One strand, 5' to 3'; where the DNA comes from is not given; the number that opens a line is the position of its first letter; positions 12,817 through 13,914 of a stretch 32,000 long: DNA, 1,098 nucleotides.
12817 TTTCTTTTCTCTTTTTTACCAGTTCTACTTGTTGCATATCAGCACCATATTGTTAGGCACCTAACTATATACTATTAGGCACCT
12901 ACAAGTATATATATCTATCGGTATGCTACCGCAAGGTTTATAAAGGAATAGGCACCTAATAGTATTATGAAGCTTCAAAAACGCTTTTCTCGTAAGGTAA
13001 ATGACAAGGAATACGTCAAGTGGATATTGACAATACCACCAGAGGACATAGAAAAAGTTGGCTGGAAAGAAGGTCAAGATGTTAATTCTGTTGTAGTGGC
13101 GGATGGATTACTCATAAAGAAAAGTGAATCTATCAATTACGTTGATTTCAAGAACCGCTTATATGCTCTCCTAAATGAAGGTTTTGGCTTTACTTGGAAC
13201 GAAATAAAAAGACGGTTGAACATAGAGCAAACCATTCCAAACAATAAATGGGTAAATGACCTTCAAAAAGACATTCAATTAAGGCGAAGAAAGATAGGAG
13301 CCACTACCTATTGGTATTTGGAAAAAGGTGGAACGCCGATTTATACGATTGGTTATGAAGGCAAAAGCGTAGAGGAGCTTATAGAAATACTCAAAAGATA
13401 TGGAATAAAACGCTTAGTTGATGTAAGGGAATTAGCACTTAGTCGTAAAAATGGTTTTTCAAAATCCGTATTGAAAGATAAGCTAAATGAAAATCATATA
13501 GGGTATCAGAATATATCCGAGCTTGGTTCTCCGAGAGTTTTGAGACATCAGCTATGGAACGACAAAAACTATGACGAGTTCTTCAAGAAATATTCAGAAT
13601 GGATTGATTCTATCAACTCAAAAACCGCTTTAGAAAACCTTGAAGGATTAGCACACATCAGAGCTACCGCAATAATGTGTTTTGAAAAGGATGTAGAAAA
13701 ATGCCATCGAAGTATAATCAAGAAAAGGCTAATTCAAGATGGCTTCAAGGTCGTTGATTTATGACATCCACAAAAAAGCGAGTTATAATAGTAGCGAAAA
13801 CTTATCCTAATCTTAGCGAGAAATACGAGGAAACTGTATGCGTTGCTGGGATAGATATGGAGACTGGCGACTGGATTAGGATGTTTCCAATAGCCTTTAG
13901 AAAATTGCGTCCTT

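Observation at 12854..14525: Transposon cargo operon: AbrB-wH-DUF488 fusion coupled to a Cys-rich unknown, behind three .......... boxes (candidate novel two-gene system)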

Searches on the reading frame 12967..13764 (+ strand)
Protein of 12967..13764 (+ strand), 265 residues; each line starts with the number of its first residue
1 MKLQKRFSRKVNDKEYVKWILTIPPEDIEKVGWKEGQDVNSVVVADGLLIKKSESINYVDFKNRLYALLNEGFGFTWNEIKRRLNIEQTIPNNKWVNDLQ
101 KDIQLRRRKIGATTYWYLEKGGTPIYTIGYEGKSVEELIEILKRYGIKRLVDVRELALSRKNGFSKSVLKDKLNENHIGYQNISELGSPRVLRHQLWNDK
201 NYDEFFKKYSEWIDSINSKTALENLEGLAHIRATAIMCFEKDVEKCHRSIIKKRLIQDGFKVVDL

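Call 3: search_protein_families(library=pfam, proteins=[window:12967-13764:+], max_evalue=0.1)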
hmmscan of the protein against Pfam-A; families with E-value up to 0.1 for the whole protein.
window:12967-13764:+ (265 aa): 3 families
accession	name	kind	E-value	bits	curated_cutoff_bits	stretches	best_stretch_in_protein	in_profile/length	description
PF04343.18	DUF488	-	5.5e-29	101.7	22.2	1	135-255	2-121/121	Domain of unknown function DUF488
PF22751.1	DUF488-N3a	-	4.5e-07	30.6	27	1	194-256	50-115/118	Active DUF488-N3 subclade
PF04014.23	MazE_antitoxin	-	0.0066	16.8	24.7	1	21-54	10-44/48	Antidote-toxin recognition MazE, bacterial antitoxin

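Call 4: search_protein_families(library=padloc, proteins=[window:12967-13764:+], max_evalue=0.1)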
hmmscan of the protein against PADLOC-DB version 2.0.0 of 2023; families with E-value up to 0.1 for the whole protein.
window:12967-13764:+ (265 aa): 4 families
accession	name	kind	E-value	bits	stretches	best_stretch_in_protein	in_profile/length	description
PDLC04505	PDC-M19A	-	1.4e-35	121.2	1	122-258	148-284/294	-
PDLC04504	PDC-M19A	-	2e-25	87.6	1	123-251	89-217/234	-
PDLC04657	PDC-M45B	-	2.7e-15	54.5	1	124-262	5-140/204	-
PDLC04658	PDC-M45C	-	1.5e-11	42.3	1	125-255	3-132/145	-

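Call 5: search_protein_families(library=ncbifam, proteins=[window:12967-13764:+], max_evalue=0.1)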
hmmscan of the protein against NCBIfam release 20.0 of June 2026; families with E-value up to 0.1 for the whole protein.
window:12967-13764:+ (265 aa): 0 families

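Call 32: search_solved_structures(query=window:12967-13761:+, max_evalue=1, show_alignments=2)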
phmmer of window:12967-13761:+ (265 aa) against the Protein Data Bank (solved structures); distinct sequences matched with E-value up to 1: 2.
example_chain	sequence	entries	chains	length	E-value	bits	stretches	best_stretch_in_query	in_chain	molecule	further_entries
6i57_A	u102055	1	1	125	0.56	13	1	194-247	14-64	Sperm-associated antigen 1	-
5d2l_J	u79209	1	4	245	0.66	12.7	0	91-136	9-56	C7 TCR beta chain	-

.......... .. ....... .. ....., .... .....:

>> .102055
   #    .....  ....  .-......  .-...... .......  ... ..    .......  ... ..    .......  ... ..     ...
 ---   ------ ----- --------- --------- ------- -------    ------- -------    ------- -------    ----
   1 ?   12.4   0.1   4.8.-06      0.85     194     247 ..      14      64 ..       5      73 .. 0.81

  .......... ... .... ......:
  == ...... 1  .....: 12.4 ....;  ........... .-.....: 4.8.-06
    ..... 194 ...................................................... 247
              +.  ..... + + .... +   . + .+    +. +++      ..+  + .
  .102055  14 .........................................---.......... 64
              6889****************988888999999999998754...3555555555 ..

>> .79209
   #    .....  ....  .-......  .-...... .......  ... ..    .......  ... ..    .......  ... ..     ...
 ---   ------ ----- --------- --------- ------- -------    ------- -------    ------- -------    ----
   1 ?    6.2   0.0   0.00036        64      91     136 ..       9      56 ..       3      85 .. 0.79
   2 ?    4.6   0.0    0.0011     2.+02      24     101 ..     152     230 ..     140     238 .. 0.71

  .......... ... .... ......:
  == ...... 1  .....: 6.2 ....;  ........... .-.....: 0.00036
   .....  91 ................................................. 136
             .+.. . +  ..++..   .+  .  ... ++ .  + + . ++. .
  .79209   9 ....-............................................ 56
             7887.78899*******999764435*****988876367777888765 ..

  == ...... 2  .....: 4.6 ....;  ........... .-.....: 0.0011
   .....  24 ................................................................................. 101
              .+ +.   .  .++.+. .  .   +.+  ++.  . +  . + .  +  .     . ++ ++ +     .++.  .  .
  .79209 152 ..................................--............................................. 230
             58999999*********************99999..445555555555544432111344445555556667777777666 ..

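Call 35: find_homologous_proteins(query=window:12967-13761:+, max_evalue=0.001)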
Query window:12967-13761:+ (265 aa): 447 proteins with E <= 0.001 among 1203 candidates; the best 120 are listed.
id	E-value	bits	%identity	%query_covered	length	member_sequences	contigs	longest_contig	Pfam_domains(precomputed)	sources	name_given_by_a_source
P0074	7.0e-165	565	94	100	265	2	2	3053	PF04343.19,PF22751.2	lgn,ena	-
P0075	3.3e-123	428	71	100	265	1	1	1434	PF04343.19,PF22751.2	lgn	-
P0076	3.3e-109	383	64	100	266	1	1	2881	PF04343.19,PF22751.2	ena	-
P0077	6.5e-109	382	67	100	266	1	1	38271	PF04343.19,PF22751.2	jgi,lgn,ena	-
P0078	1.0e-108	381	64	100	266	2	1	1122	PF04343.19,PF22751.2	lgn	-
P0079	5.3e-107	375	64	100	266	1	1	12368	PF04343.19,PF22751.2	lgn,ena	-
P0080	1.2e-106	374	64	100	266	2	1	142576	PF04343.19,PF22751.2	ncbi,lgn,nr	ncbi:MAG: DUF488 domain-containing protein [Candidatus Micrarchaeales archaeon]|nr:DUF488 domain-con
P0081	7.0e-106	372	61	100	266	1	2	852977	PF04343.19,PF22751.2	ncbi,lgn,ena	-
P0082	9.0e-106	371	63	100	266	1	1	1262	PF04343.19,PF22751.2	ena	-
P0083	1.2e-105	371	64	100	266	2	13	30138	PF04343.19,PF22751.2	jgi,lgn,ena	jgi:uncharacterized protein YeaO (DUF488 family)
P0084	1.7e-104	367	64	100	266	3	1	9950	PF04343.19,PF22751.2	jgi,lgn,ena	-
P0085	8.3e-102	358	62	100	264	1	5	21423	PF04343.19,PF22751.2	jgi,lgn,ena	jgi:uncharacterized protein (DUF488 family)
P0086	4.0e-101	356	62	100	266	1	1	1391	PF04343.19,PF22751.2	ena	-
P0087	5.0e-101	356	61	100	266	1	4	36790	PF04343.19,PF22751.2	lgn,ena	-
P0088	3.3e-99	350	59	100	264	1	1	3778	PF04343.19,PF22751.2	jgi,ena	-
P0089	3.4e-99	350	59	100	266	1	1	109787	PF04343.19,PF22751.2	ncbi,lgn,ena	-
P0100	6.8e-92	326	56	100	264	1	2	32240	PF04343.19,PF22751.2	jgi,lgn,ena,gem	-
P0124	1.1e-61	227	44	100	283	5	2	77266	PF04343.19,PF22751.2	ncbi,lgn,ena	-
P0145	4.4e-59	218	43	100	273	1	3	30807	PF04343.19,PF22751.2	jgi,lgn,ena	-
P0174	3.2e-56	209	44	100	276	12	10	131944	PF04343.19,PF22751.2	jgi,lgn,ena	-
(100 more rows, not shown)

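Call 47: predict_structure(alignment_id=A3)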
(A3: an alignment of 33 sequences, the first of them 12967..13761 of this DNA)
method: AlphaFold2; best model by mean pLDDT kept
length: 265 residues; sequences in the alignment: 33
mean_pLDDT: 86.6   pTM: 0.70
mean pLDDT of the five models: 86.6, 86.5, 86.5, 85.9, 84.6
residues with pLDDT >= 90: 112; 70-90: 137; 50-70: 16; < 50: 0
segments of 3 or more residues with pLDDT < 50: none
pLDDT, mean of each block of 10 residues (from residue 1): 81 75 89 82 86 77 90 86 77 84 90 88 92 93 95 73 80 93 88 85 90 90 91 92 88 93 94
secondary structure, 60 per line:
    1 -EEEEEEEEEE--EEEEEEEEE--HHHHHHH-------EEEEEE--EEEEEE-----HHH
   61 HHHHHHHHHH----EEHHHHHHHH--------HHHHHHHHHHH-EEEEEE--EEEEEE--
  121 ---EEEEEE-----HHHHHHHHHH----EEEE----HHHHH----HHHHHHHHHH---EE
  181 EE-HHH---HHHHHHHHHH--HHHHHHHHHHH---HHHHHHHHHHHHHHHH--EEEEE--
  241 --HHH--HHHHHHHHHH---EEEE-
elements in order: E2-11 E14-22 H25-31 E39-44 E47-52 H58-70 H77-84 H93-103 E105-110 E113-118 E124-129 H135-144 E149-152 H157-161 H166-175 E179-182 H190-199 H202-212 H216-231 E234-238 H248-257 E261-264

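Call 51: fold_search(model_id=the predicted structure, library=pdb)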
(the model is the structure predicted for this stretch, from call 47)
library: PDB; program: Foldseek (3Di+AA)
matches with E <= 10: 1257; with E <= 0.001: 0
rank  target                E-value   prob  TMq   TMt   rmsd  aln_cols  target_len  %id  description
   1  7twk_B                8.4e-03  0.96  0.26  0.20   6.1       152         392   12  Structure of a borosin methyltransferase from Mycena rosella with native peptide (MroMA1) in complex with SAH (released 2022-11-02)
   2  7twm_B                1.0e-02  0.96  0.26  0.20   6.1       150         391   12  Structure of a borosin methyltransferase from Mycena rosella with peptide CspL(MroMCspL) in complex with SAH (released 2022-11-02)
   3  2dk8_MODEL_1_A        1.2e-02  1.00  0.23  0.65   3.8        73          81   16  Solution structure of rpc34 subunit in RNA polymerase III from mouse (released 2006-10-06)
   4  6qzy_A                1.4e-02  0.93  0.27  0.20   6.2       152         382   12  full length OphA V406P in complex with SAH (released 2020-04-01)
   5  7twm_C                1.9e-02  0.77  0.25  0.20   6.4       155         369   14  Structure of a borosin methyltransferase from Mycena rosella with peptide CspL(MroMCspL) in complex with SAH (released 2022-11-02)
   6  6qzz_B                2.0e-02  0.94  0.28  0.20   5.8       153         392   11  full length OphA V404E in complex with SAH (released 2020-04-01)
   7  1fpz_A                2.3e-02  0.93  0.22  0.31   6.8       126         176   17  CRYSTAL STRUCTURE ANALYSIS OF KINASE ASSOCIATED PHOSPHATASE (KAP) WITH A SUBSTITUTION OF THE CATALYTIC SITE CYSTEINE ( (released 2001-05-09)
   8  7twk_C                2.6e-02  0.91  0.28  0.22   5.9       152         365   12  Structure of a borosin methyltransferase from Mycena rosella with native peptide (MroMA1) in complex with SAH (released 2022-11-02)
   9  7twk_D                2.6e-02  0.90  0.27  0.20   6.1       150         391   13  Structure of a borosin methyltransferase from Mycena rosella with native peptide (MroMA1) in complex with SAH (released 2022-11-02)
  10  3w6j_E                2.9e-02  0.98  0.22  0.33   6.6       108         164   10  Crystal structure of ScpAB core complex (released 2013-04-24)
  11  8dhj_B                2.9e-02  0.91  0.30  0.33   6.5       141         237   16  Crystal structure of Clostridioides difficile Protein Tyrosine Phosphatase at pH 7.5 (released 2023-07-05)
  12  7twl_C                2.9e-02  0.75  0.25  0.19   6.4       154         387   15  Structure of a borosin methyltransferase from Mycena rosella with peptide A2 (MroMA2) in complex with SAH (released 2022-11-02)
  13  8iue_P                2.9e-02  0.57  0.25  0.22  18.6       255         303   13  RNA polymerase III pre-initiation complex melting complex 1 (released 2023-05-24)
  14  3w6j_B                3.3e-02  0.94  0.24  0.34   9.1       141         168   11  Crystal structure of ScpAB core complex (released 2013-04-24)
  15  6qzz_A                3.5e-02  0.82  0.27  0.20   6.2       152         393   11  full length OphA V404E in complex with SAH (released 2020-04-01)
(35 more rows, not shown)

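Call 53: find_encoding_contigs(protein=P0083, flank=6000, max_places=4)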
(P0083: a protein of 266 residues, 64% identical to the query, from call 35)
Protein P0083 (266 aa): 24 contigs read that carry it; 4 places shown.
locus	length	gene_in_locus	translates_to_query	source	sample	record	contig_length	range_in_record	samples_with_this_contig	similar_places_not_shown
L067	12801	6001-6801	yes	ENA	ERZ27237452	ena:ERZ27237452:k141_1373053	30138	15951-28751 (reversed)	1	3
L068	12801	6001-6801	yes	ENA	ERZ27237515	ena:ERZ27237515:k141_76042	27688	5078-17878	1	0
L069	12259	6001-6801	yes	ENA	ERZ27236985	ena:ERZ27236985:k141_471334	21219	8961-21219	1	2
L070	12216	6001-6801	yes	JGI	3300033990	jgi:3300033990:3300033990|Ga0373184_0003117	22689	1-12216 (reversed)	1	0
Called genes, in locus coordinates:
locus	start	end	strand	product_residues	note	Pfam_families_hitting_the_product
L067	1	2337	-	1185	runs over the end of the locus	PF02384:N6_Mtase (faint), PF20473:MmeI_Mtase, PF07669:Eco57I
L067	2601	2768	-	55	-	-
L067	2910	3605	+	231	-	-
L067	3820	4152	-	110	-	-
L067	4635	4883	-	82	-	-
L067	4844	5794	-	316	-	PF04434:SWIM, PF01609:DDE_Tnp_1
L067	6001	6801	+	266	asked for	PF04343:DUF488, PF22751:DUF488-N3a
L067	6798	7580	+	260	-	-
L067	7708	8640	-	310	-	-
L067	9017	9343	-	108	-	-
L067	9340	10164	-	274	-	-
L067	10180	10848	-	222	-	-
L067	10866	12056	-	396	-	PF00589:Phage_integrase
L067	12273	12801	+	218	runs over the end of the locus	-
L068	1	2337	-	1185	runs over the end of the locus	PF02384:N6_Mtase (faint), PF20473:MmeI_Mtase, PF07669:Eco57I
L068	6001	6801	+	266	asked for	PF04343:DUF488, PF22751:DUF488-N3a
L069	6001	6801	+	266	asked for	PF04343:DUF488, PF22751:DUF488-N3a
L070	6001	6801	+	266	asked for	PF04343:DUF488, PF22751:DUF488-N3a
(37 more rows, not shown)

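Call 54: find_encoding_contigs(protein=P0089, flank=6000, max_places=3)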
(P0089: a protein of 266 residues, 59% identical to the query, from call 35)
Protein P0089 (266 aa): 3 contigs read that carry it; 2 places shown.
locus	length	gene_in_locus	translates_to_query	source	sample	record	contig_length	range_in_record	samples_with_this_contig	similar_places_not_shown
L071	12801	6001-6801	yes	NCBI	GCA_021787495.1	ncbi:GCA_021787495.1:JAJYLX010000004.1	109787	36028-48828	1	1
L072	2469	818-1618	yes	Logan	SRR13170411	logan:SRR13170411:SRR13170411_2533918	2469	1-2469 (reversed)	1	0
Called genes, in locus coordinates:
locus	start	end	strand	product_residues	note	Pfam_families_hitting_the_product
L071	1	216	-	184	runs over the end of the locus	PF00293:NUDIX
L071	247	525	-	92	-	-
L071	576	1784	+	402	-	PF00571:CBS, PF00478:IMPDH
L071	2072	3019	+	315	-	-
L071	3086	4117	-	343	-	-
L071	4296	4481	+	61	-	-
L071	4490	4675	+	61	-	-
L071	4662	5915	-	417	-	PF04434:SWIM, PF01609:DDE_Tnp_1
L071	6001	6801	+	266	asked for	PF04343:DUF488, PF22751:DUF488-N3a (weak)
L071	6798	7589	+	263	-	-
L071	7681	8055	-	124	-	PF03852:Vsr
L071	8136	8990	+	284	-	PF09521:RE_NgoPII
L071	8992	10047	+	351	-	PF00145:DNA_methylase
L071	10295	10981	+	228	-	-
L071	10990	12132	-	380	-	PF13439:Glyco_transf_4, PF13579:Glyco_trans_4_4 (weak), PF00534:Glycos_transf_1, PF13692:Glyco_trans_1_4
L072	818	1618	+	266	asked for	PF04343:DUF488, PF22751:DUF488-N3a (weak)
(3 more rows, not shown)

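Call 55: find_encoding_contigs(protein=P0100, flank=6000, max_places=3)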
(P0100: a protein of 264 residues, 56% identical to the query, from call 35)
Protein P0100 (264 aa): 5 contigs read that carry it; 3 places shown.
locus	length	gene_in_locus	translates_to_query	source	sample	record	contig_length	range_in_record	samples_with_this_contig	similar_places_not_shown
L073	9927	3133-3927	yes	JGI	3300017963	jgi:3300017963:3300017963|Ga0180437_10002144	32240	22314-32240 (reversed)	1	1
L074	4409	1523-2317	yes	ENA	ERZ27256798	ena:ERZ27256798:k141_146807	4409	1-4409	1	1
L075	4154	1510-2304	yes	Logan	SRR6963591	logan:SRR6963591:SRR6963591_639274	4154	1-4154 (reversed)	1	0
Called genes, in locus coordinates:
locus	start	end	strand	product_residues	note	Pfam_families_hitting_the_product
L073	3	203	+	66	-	?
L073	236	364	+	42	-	-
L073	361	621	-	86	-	PF03083:MtN3_slv, PF04193:PQ-loop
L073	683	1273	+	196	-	PF01871:AMMECR1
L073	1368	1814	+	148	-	-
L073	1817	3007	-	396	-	PF01609:DDE_Tnp_1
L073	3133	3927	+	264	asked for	PF04343:DUF488, PF22751:DUF488-N3a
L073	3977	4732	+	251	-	-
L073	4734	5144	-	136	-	-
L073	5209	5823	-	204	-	-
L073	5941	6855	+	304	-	-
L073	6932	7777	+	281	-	-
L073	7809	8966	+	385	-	-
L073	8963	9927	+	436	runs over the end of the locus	-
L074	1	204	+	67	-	?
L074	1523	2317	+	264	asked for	PF04343:DUF488, PF22751:DUF488-N3a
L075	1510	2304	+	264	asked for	PF04343:DUF488, PF22751:DUF488-N3a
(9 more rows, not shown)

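Call 56: find_encoding_contigs(protein=P0174, flank=5000, max_places=4)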
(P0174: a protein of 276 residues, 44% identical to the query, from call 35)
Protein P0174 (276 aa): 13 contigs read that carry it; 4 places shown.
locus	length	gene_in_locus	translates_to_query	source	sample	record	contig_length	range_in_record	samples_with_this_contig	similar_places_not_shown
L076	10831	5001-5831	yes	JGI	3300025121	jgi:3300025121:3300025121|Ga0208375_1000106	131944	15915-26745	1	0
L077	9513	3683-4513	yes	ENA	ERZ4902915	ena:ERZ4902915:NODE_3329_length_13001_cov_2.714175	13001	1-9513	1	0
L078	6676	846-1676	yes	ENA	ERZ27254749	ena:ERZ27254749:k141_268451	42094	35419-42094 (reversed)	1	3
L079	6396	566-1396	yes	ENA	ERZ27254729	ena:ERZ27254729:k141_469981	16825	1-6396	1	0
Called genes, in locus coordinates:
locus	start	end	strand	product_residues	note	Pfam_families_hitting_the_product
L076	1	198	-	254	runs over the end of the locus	PF12762:DDE_Tnp_IS1595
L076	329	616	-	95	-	-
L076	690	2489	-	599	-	PF00009:GTP_EFTU, PF01926:MMR_HSR1, PF11987:IF-2, PF14578:GTP_EFTU_D4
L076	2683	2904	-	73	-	PF13248:Zn_ribbon_3 (weak)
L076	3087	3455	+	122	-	-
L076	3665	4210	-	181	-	-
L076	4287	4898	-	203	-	-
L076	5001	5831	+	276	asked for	PF04343:DUF488, PF22751:DUF488-N3a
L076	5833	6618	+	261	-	-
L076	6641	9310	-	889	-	PF04313:HSDR_N (faint), PF13588:HSDR_N_2, PF02384:N6_Mtase, PF01170:UPF0020 (weak), PF20473:MmeI_Mtase, PF07669:Eco57I, PF12950:TaqI_C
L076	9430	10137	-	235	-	PF11139:SfLAP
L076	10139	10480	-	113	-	-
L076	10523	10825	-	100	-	-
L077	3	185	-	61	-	?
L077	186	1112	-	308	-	PF01207:Dus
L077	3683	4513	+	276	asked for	PF04343:DUF488, PF22751:DUF488-N3a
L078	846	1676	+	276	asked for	PF04343:DUF488, PF22751:DUF488-N3a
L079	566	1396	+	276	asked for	PF04343:DUF488, PF22751:DUF488-N3a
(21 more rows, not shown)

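Call 57: find_encoding_contigs(protein=P0145, flank=5000, max_places=3)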
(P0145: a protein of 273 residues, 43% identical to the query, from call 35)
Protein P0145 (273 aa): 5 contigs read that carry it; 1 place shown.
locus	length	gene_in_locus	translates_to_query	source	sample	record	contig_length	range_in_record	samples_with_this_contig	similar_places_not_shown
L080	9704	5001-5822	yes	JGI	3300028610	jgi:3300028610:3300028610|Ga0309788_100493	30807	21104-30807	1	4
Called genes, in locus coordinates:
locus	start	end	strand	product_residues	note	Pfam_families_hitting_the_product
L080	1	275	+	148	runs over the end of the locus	-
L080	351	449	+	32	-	-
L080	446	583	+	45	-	-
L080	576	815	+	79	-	-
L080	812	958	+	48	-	-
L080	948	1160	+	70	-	-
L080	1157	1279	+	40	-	-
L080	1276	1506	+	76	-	-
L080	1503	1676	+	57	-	-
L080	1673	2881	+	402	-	PF02195:ParB_N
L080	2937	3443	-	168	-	-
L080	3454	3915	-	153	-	-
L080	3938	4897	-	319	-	PF01609:DDE_Tnp_1, PF13359:DDE_Tnp_4 (weak)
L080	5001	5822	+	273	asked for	PF04343:DUF488, PF22751:DUF488-N3a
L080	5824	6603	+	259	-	PF22557:DuOB (weak)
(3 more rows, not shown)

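Call 58: find_encoding_contigs(protein=P0124, flank=5000, max_places=3)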
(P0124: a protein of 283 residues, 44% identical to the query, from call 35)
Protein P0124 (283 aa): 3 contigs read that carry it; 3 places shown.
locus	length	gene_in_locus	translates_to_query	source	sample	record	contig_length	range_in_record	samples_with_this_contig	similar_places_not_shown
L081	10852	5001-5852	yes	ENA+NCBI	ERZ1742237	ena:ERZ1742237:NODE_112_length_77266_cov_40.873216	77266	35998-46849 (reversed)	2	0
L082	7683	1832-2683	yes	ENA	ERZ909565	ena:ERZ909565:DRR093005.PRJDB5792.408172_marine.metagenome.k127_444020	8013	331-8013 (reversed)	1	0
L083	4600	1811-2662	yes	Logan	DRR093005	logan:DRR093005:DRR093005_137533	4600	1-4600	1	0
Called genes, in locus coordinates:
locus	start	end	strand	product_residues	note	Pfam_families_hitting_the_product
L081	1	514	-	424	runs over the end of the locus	-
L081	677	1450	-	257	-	PF01261:AP_endonuc_2, PF03851:UvdE (weak)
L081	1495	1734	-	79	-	-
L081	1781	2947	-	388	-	PF01751:Toprim (weak), PF13662:Toprim_4, PF13155:Toprim_2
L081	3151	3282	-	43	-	-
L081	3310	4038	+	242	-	-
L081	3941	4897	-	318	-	PF01609:DDE_Tnp_1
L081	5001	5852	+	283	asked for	PF04343:DUF488, PF22751:DUF488-N3a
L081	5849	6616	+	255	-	-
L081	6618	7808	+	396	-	PF12705:PDDEXK_1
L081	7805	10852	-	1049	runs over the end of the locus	PF20465:MmeI_hel (weak), PF02384:N6_Mtase, PF20473:MmeI_Mtase, PF07669:Eco57I, PF12950:TaqI_C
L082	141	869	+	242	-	-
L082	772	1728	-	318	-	PF01609:DDE_Tnp_1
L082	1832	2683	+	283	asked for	PF04343:DUF488, PF22751:DUF488-N3a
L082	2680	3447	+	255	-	-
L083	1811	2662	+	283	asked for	PF04343:DUF488, PF22751:DUF488-N3a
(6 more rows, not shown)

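Call 59: search_protein_families(library=pfam, alignment_id=A3, max_evalue=0.01)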
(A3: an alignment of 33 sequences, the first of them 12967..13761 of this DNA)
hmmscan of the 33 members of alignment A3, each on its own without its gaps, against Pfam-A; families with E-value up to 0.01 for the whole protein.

A. member 1, window:12967-13761:+ (265 aa): 3 families
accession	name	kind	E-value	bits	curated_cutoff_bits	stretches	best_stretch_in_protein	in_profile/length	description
PF04343.18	DUF488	-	5.5e-29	101.7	22.2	1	135-255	2-121/121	Domain of unknown function DUF488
PF22751.1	DUF488-N3a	-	4.5e-07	30.6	27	1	194-256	50-115/118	Active DUF488-N3 subclade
PF04014.23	MazE_antitoxin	-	0.0066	16.8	24.7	0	21-54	10-44/48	Antidote-toxin recognition MazE, bacterial antitoxin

B. families by the number of members that match (of 33 scanned): 4 families
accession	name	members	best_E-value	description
PF04343.18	DUF488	33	4.4e-32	Domain of unknown function DUF488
PF22751.1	DUF488-N3a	33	1.1e-11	Active DUF488-N3 subclade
PF04014.23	MazE_antitoxin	7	0.00054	Antidote-toxin recognition MazE, bacterial antitoxin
PF20075.5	DUF6471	1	0.0079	Domain of unknown function (DUF6471)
